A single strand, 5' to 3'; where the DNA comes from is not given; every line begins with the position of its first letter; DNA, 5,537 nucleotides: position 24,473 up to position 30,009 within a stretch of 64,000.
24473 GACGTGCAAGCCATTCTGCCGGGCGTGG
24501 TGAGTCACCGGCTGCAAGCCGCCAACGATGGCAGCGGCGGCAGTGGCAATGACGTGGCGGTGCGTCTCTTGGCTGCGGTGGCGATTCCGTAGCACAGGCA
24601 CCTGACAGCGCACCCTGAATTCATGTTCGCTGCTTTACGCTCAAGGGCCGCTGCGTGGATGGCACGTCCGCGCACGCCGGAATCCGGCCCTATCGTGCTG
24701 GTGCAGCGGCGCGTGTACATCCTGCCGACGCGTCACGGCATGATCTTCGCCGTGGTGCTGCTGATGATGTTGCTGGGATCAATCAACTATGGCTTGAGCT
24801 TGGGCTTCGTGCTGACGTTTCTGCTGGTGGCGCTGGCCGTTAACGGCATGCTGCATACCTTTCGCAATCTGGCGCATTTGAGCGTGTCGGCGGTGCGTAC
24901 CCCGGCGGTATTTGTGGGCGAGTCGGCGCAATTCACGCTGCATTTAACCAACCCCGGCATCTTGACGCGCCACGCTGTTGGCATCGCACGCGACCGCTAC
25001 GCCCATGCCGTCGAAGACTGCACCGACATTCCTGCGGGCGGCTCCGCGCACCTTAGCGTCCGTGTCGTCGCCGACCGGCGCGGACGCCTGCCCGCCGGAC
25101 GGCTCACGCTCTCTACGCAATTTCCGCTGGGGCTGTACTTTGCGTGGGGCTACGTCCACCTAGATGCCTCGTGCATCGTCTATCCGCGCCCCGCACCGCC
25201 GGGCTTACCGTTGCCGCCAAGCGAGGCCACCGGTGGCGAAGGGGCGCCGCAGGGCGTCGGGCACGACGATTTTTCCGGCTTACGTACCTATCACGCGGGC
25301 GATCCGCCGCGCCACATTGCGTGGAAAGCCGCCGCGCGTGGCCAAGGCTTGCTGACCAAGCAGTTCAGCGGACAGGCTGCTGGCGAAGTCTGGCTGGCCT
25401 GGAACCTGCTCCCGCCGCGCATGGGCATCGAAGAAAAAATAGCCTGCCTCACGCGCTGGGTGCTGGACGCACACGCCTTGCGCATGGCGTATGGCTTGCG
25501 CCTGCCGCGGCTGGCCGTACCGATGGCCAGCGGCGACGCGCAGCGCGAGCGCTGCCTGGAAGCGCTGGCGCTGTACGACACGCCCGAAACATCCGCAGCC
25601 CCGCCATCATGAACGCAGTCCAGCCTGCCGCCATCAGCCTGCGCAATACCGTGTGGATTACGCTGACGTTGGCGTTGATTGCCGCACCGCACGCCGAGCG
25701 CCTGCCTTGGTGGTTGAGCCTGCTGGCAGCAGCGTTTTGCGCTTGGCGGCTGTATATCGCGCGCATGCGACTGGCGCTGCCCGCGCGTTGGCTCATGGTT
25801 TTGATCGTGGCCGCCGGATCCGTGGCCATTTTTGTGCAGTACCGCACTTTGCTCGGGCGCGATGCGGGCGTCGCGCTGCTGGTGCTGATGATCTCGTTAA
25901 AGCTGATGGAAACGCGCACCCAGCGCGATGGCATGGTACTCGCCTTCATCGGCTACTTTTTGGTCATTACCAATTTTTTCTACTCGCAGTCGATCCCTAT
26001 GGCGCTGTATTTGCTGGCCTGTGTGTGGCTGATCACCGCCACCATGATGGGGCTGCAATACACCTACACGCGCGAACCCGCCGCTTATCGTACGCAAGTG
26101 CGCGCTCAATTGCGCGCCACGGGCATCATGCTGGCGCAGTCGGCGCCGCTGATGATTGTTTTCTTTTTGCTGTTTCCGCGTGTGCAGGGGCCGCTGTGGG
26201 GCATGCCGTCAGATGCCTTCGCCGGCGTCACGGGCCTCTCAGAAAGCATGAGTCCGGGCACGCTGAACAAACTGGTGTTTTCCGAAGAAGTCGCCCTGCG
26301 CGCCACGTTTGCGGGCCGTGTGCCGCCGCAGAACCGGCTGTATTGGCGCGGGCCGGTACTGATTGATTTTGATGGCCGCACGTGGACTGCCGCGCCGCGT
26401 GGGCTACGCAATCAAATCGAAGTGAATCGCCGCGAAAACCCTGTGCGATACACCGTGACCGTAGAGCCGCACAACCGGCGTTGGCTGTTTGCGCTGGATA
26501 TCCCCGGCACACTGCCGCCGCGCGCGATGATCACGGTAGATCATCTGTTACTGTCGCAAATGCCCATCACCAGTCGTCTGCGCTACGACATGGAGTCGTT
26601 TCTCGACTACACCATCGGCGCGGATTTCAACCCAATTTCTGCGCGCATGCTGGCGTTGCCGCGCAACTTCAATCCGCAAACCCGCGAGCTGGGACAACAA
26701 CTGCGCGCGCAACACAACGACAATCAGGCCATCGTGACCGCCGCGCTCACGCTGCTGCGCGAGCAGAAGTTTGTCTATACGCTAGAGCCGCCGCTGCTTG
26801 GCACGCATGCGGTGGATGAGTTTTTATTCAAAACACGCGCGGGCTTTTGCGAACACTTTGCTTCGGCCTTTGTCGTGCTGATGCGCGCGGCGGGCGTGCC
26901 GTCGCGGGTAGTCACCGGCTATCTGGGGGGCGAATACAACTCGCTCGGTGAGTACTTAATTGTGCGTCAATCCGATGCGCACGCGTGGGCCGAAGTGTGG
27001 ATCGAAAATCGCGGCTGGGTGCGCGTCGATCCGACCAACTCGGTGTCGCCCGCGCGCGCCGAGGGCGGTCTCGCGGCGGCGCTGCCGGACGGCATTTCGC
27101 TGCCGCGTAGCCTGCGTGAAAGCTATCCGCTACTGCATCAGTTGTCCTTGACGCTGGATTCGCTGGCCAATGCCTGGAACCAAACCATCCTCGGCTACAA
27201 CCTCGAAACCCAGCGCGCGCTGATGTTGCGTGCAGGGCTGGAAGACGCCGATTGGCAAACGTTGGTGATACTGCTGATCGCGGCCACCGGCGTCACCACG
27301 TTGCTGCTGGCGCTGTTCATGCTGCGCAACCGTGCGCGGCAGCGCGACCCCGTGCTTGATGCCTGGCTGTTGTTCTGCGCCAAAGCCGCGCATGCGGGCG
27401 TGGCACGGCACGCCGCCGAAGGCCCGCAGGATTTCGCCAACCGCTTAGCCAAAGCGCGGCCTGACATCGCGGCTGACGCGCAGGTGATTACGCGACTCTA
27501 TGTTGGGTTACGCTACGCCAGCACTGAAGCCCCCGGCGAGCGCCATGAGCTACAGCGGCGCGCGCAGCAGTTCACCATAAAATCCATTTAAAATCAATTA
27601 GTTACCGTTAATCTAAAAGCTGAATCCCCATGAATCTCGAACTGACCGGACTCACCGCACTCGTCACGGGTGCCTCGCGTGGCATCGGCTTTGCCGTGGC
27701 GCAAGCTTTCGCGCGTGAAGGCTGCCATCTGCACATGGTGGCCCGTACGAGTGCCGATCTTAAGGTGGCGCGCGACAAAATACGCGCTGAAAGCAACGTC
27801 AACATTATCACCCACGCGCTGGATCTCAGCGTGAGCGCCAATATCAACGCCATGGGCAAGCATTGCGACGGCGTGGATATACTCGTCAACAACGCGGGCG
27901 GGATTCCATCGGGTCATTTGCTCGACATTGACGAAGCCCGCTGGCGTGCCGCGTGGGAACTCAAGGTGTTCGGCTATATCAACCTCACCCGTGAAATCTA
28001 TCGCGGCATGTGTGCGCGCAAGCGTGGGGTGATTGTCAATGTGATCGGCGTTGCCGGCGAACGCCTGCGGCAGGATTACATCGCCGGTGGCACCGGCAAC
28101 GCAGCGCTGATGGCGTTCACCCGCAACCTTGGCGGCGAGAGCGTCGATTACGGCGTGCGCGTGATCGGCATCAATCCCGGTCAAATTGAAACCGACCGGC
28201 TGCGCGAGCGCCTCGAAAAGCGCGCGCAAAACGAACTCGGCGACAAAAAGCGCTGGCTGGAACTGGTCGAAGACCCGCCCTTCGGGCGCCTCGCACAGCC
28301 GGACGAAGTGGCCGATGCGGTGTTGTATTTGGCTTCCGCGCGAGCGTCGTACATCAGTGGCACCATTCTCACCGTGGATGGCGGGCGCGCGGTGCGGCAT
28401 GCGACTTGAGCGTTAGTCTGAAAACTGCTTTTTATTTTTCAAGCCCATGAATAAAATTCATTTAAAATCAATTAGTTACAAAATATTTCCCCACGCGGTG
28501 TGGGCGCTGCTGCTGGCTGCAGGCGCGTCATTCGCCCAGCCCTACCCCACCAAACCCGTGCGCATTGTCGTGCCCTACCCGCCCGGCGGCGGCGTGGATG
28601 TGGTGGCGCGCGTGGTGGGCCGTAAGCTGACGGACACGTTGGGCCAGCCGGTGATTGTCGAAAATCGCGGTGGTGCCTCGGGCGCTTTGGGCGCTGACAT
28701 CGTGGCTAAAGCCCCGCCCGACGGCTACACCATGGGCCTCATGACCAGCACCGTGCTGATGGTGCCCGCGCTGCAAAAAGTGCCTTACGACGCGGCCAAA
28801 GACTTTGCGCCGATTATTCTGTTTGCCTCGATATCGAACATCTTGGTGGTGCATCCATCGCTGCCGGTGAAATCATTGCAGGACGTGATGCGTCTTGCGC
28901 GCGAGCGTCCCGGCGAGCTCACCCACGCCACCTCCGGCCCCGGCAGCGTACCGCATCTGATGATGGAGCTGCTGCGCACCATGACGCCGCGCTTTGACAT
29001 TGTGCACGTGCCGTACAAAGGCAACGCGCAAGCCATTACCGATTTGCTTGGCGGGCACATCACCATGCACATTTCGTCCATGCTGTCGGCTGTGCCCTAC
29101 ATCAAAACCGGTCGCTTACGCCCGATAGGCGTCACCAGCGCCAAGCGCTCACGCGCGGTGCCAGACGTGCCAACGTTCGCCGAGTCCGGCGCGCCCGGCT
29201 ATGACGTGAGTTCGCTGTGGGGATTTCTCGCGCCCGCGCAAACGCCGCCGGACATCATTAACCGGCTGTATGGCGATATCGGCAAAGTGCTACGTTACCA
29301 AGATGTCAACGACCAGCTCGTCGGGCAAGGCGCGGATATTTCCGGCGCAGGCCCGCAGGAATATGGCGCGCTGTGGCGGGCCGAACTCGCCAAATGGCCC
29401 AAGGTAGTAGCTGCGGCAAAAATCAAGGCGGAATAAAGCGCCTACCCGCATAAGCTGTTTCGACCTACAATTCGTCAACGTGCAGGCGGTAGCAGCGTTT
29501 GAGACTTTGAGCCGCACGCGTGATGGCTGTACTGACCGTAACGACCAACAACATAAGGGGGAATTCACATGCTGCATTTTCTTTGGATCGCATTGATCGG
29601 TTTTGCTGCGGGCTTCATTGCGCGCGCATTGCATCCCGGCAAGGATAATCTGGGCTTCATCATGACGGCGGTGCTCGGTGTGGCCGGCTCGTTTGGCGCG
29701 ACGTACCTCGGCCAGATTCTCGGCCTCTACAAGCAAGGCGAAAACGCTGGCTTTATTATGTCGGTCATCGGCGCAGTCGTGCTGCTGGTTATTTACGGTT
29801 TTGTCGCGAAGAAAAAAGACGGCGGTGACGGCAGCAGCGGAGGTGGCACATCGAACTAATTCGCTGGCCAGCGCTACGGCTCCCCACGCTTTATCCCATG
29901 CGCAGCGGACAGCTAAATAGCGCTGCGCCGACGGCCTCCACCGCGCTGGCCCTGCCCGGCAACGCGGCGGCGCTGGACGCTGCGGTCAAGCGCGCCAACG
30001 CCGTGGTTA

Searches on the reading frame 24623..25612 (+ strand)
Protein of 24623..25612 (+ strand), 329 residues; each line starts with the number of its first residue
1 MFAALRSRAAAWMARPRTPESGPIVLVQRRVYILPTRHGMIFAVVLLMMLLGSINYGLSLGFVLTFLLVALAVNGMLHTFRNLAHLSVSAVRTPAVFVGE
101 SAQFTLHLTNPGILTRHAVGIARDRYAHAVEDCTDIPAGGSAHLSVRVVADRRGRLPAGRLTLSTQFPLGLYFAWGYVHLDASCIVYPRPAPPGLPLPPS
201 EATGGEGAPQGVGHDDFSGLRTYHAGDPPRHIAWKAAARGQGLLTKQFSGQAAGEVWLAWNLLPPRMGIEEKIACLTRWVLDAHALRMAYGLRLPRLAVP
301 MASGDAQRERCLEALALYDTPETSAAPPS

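Call 10: search_protein_families(library=pfam, proteins=[window:24623-25612:+])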
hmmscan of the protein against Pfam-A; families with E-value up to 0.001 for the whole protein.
window:24623-25612:+ (329 aa): 1 family
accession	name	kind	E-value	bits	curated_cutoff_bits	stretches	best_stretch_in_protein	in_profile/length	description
PF01882.25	DUF58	-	0.0001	22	23.4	1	221-262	3-44/216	Protein of unknown function DUF58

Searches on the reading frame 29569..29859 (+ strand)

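Call 10: search_protein_families(library=pfam, proteins=[window:29569-29859:+])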
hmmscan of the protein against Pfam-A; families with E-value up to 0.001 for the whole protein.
window:29569-29859:+ (96 aa): 1 family
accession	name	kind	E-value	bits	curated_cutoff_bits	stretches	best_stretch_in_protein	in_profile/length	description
PF04226.18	Transgly_assoc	-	3.2e-13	50.1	25.3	1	35-80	2-48/49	Transglycosylase associated protein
